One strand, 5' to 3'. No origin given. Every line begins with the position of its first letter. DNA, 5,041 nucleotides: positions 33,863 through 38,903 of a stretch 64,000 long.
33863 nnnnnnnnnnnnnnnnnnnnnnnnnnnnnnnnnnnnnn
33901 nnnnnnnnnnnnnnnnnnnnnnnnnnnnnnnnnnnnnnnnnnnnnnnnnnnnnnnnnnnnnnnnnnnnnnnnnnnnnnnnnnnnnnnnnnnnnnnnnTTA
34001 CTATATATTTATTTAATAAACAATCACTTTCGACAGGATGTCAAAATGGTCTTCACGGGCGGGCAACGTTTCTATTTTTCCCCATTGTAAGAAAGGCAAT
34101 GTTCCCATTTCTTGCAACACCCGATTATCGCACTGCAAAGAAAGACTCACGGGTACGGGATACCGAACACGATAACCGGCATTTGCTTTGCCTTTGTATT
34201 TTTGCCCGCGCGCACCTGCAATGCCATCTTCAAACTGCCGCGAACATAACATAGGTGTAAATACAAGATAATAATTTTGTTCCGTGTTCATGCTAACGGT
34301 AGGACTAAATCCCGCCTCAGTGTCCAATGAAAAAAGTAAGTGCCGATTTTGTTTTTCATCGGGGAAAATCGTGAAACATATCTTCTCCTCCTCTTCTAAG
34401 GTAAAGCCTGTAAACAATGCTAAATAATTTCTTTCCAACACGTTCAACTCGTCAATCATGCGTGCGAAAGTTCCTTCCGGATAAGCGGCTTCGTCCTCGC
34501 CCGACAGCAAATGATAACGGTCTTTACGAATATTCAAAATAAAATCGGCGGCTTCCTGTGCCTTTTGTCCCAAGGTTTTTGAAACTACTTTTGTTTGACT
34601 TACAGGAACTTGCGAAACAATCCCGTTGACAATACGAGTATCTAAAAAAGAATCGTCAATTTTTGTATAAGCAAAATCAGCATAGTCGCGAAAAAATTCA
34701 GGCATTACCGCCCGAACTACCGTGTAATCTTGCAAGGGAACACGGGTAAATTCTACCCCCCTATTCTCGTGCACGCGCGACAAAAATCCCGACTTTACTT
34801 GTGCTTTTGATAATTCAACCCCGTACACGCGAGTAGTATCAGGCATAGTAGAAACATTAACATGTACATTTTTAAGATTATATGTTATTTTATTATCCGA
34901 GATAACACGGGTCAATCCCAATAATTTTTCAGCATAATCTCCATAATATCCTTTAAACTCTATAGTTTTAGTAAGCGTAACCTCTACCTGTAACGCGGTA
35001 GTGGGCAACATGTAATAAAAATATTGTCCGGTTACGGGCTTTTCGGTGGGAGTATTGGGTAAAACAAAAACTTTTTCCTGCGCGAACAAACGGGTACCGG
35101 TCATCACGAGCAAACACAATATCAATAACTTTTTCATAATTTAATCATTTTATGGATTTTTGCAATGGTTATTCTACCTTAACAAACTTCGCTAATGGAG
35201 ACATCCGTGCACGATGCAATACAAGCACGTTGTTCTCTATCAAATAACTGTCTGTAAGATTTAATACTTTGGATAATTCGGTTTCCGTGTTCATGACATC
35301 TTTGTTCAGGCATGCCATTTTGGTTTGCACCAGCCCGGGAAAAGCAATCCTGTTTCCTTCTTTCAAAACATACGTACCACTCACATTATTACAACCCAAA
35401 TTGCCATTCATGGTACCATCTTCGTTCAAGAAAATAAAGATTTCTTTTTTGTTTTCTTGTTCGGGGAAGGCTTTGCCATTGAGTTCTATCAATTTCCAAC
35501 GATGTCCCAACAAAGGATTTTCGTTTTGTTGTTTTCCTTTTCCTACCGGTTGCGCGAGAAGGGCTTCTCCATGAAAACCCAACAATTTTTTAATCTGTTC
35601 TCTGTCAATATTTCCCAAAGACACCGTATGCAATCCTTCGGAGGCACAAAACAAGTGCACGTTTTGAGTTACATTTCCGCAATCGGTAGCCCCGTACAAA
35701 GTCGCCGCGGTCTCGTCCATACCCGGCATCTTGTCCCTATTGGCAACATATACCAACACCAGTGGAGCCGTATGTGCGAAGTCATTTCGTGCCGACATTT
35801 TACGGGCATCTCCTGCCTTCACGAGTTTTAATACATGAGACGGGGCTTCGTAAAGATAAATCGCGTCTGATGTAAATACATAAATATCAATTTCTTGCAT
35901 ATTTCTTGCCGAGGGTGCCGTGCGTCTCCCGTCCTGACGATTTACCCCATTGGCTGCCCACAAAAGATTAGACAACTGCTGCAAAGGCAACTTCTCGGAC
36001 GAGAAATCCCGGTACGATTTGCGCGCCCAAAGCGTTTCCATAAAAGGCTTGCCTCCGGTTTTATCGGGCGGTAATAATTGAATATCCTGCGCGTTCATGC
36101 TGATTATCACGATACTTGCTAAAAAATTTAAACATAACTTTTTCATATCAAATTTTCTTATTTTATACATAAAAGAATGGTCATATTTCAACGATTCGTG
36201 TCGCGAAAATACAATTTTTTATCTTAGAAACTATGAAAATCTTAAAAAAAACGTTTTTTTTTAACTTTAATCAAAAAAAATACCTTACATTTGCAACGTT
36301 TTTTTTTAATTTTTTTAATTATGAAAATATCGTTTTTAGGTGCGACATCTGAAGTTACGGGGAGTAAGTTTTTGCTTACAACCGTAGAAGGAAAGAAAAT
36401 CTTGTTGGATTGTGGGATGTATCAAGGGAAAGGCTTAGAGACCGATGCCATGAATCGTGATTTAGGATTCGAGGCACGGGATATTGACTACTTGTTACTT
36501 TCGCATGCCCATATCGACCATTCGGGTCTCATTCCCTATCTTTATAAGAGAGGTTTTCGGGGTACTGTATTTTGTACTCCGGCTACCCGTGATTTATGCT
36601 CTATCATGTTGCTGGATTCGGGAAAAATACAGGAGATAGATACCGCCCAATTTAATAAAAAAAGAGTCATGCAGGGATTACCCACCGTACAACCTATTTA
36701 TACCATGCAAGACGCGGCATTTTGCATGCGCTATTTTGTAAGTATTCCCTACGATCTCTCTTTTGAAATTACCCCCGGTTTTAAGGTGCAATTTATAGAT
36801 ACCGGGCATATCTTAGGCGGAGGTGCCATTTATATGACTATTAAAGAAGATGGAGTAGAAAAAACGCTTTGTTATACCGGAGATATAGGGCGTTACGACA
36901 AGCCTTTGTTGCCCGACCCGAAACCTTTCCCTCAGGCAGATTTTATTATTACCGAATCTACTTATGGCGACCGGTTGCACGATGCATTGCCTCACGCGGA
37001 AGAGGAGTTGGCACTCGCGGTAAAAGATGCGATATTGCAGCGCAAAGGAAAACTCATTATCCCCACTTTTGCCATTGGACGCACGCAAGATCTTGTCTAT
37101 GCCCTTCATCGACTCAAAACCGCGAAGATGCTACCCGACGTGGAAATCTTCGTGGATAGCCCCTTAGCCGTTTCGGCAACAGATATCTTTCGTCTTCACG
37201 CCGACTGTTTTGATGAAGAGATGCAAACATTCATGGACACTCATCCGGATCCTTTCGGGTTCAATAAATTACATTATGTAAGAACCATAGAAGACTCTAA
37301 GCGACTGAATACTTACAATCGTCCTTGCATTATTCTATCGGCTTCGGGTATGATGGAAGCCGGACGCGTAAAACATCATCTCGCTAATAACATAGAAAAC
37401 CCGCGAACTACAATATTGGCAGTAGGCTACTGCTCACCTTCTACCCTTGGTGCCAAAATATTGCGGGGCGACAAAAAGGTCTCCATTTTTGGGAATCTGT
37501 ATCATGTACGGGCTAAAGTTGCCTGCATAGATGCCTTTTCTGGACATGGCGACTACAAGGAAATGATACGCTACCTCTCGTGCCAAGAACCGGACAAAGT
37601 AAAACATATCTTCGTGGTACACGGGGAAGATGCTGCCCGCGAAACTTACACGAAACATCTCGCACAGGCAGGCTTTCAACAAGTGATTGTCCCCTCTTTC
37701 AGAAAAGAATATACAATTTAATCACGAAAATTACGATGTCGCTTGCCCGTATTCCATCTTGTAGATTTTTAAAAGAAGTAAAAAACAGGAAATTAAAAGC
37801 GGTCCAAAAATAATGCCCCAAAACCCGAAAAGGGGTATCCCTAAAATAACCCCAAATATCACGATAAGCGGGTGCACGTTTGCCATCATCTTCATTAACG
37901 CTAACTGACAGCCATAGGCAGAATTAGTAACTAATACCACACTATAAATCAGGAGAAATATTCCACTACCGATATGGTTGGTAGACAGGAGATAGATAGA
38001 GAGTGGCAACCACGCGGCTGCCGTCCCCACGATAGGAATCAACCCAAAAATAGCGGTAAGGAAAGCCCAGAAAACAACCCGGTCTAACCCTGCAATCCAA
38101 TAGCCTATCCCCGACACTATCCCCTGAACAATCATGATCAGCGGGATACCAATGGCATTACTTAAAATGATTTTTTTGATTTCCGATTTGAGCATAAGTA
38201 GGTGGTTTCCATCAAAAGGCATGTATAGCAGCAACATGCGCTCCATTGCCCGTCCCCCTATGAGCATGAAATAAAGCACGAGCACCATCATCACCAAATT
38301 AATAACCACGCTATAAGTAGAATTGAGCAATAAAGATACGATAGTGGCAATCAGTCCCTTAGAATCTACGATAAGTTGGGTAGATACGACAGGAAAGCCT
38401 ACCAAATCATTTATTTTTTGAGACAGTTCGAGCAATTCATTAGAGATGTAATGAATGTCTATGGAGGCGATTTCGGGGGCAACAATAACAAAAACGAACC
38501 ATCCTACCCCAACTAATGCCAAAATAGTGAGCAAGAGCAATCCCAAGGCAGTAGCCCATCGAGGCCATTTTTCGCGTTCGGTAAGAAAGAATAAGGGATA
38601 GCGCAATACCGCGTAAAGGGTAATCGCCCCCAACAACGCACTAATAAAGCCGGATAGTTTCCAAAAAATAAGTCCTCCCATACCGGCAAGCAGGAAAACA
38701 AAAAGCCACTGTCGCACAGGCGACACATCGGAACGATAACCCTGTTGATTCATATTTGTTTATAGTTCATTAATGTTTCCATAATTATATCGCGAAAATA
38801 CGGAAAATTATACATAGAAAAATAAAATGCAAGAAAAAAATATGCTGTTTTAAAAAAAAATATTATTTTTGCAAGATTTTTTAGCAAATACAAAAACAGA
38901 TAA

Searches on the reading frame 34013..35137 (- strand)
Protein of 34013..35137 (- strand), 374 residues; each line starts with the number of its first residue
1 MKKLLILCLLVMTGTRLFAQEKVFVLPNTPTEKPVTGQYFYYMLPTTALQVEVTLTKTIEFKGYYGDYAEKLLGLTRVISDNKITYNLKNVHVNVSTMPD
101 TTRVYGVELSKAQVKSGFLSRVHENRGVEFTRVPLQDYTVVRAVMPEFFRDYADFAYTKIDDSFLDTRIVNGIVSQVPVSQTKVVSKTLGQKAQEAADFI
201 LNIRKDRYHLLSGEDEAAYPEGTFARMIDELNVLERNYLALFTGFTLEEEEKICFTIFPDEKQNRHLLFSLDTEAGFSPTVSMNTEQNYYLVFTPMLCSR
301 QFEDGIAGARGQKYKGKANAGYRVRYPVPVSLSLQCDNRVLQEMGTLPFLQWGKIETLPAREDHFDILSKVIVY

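Call 38: search_protein_families(library=pfam, proteins=[window:34013-35137:-], max_evalue=0.00001)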
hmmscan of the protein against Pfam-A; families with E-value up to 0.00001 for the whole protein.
window:34013-35137:- (374 aa): 1 family
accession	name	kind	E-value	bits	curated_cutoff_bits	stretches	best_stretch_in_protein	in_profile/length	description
PF16115.10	DUF4831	-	1.8e-31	109.9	27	1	41-359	4-296/318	Domain of unknown function (DUF4831)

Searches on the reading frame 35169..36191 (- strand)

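Call 38: search_protein_families(library=pfam, proteins=[window:35169-36191:-], max_evalue=0.00001)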
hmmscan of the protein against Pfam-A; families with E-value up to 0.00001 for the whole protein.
window:35169-36191:- (340 aa): 2 families
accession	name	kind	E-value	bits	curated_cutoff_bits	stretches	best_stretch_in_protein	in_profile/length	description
PF00881.29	Nitroreductase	-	4.7e-24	85.9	23.5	1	56-218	3-167/167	Nitroreductase family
PF03724.22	META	-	2.3e-23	82.7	24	1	226-336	3-108/109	META domain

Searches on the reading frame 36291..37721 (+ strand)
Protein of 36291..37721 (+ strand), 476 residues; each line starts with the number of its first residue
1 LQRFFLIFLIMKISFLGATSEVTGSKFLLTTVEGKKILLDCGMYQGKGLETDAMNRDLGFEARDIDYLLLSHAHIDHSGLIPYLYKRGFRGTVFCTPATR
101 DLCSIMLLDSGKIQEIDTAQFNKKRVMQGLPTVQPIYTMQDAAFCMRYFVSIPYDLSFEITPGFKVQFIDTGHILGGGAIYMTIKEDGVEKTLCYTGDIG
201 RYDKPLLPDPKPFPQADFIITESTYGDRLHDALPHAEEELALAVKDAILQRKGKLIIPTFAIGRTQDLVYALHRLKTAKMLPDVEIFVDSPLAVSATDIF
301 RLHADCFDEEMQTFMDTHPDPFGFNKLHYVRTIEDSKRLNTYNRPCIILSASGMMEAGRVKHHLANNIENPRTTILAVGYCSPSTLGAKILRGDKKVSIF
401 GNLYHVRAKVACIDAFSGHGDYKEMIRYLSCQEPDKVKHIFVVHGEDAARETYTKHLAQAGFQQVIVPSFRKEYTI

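Call 38: search_protein_families(library=pfam, proteins=[window:36291-37721:+], max_evalue=0.00001)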
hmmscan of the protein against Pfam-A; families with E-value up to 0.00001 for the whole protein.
window:36291-37721:+ (476 aa): 5 families
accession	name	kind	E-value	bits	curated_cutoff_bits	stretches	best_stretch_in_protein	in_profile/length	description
PF10996.14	Beta-Casp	-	9.3e-38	129.9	27.7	1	265-390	1-120/120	Beta-Casp domain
PF00753.33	Lactamase_B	-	5.1e-13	49.8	22.7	1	32-87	13-66/196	Metallo-beta-lactamase superfamily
PF07521.17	RMMBL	-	2.6e-12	47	21.6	1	404-468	2-63/63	Zn-dependent metallo-hydrolase RNA specificity domain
PF16661.11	Lactamase_B_6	-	3.4e-07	30.3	27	1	31-182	3-148/193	Metallo-beta-lactamase superfamily domain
PF12706.13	Lactamase_B_2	-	5.6e-07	29.8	27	0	36-101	2-68/200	Beta-lactamase superfamily domain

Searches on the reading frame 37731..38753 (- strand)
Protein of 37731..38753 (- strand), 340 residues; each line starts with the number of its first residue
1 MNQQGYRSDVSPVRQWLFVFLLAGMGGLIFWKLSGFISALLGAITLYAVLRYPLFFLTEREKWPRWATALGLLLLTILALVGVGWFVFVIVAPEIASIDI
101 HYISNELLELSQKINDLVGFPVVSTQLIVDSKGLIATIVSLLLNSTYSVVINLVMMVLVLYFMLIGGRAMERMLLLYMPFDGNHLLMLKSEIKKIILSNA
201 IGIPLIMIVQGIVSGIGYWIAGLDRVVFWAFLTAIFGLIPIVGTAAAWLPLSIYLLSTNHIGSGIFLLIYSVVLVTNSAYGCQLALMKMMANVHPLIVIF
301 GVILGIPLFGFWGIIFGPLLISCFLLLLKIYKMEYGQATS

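Call 39: search_protein_families(library=pfam, proteins=[window:37731-38753:-], max_evalue=0.00001)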
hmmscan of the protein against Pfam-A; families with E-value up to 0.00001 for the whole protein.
window:37731-38753:- (340 aa): 1 family
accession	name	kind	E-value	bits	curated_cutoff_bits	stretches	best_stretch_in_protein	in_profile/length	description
PF01594.21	AI-2E_transport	-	1.4e-35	123.4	34.3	1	18-329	5-324/327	AI-2E family transporter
